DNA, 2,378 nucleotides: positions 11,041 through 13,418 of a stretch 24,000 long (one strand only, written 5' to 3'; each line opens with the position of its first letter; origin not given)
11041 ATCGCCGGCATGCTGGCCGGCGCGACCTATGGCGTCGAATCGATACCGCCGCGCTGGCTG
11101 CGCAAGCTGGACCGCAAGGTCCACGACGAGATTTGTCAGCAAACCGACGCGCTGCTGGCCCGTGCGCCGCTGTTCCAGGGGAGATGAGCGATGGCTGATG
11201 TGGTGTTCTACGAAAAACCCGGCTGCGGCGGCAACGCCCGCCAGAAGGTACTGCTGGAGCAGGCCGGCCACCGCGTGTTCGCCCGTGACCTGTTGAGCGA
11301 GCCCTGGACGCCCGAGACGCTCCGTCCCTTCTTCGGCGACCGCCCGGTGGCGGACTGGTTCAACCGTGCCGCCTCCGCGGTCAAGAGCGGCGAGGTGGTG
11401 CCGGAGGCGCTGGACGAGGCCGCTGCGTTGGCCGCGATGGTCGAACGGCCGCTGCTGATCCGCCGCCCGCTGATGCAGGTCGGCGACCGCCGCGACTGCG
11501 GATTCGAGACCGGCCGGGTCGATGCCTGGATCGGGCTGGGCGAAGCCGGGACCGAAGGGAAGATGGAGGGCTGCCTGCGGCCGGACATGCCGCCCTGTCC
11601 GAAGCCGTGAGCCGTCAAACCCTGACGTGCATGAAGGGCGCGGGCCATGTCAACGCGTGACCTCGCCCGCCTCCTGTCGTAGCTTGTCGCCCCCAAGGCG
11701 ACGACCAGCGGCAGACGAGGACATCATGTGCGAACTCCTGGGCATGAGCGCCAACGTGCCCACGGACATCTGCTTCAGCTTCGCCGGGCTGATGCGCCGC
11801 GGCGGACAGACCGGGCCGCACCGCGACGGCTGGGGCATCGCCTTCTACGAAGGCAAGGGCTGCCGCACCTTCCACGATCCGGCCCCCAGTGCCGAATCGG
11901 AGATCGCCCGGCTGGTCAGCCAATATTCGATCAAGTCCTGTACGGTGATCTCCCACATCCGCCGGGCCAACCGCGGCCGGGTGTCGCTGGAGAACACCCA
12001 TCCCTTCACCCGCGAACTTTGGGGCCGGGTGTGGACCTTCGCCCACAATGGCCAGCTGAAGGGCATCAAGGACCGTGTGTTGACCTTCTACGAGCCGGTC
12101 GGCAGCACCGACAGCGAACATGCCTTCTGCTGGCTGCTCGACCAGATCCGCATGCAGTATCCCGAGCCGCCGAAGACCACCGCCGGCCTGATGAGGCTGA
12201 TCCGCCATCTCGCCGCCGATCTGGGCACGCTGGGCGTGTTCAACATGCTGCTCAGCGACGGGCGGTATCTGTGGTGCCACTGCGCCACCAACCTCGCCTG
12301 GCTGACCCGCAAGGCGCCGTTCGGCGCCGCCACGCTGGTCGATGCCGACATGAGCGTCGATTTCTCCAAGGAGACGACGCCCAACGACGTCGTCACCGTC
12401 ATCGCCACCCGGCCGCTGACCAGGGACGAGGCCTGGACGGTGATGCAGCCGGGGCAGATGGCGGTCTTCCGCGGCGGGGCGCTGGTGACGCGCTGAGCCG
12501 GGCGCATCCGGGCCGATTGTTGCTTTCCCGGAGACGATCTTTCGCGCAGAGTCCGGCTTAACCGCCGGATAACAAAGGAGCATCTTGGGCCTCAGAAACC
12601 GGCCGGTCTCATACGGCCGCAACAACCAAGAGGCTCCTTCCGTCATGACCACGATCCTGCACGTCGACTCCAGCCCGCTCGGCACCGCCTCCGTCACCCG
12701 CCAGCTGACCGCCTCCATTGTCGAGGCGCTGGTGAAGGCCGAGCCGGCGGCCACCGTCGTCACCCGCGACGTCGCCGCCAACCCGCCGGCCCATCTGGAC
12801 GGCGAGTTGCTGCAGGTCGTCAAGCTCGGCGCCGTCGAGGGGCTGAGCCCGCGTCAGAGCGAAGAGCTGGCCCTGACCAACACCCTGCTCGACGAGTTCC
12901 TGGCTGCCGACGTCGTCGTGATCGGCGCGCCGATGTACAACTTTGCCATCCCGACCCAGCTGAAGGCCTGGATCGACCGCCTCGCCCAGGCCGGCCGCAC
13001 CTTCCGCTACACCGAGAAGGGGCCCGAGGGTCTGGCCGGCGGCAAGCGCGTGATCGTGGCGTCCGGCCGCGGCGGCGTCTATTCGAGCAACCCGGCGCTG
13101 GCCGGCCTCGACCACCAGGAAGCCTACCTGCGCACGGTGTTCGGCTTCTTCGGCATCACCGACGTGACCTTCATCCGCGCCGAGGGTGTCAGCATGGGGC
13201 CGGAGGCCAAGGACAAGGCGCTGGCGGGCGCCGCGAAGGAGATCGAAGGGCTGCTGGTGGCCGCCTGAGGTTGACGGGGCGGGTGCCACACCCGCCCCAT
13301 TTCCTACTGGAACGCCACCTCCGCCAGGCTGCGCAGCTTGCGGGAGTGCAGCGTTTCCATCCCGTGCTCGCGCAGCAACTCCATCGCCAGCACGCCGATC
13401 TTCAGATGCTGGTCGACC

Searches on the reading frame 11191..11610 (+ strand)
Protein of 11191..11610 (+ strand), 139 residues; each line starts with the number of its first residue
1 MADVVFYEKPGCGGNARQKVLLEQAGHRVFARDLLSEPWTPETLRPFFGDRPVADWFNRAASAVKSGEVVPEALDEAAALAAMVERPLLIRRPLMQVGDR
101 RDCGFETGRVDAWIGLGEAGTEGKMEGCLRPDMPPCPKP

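Call 74: search_protein_families(library=pfam, proteins=[window:11191-11610:+], max_evalue=0.001)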
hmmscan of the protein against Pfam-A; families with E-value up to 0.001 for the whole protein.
window:11191-11610:+ (139 aa): 1 family
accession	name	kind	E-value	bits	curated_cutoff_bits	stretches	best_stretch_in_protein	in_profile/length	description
PF03960.21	ArsC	-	2.3e-07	31.5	24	1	49-111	16-77/79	ArsC family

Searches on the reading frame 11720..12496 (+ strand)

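Call 74: search_protein_families(library=pfam, proteins=[window:11720-12496:+], max_evalue=0.001)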
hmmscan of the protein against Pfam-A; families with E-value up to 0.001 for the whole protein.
window:11720-12496:+ (258 aa): 1 family
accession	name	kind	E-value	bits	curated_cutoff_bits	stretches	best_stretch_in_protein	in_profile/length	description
PF13230.11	GATase_4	-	3e-112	374.4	23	1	3-257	1-255/272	Glutamine amidotransferases class-II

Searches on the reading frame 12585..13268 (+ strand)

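Call 74: search_protein_families(library=pfam, proteins=[window:12585-13268:+], max_evalue=0.001)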
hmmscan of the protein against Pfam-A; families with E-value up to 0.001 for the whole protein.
window:12585-13268:+ (227 aa): 2 families
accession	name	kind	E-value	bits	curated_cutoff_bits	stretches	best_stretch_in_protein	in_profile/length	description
PF02525.22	Flavodoxin_2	-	1.3e-53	182.2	27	1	23-221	2-195/198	Flavodoxin-like fold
PF03358.20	FMN_red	-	6.1e-09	36.1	24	1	36-159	14-112/152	NADPH-dependent FMN reductase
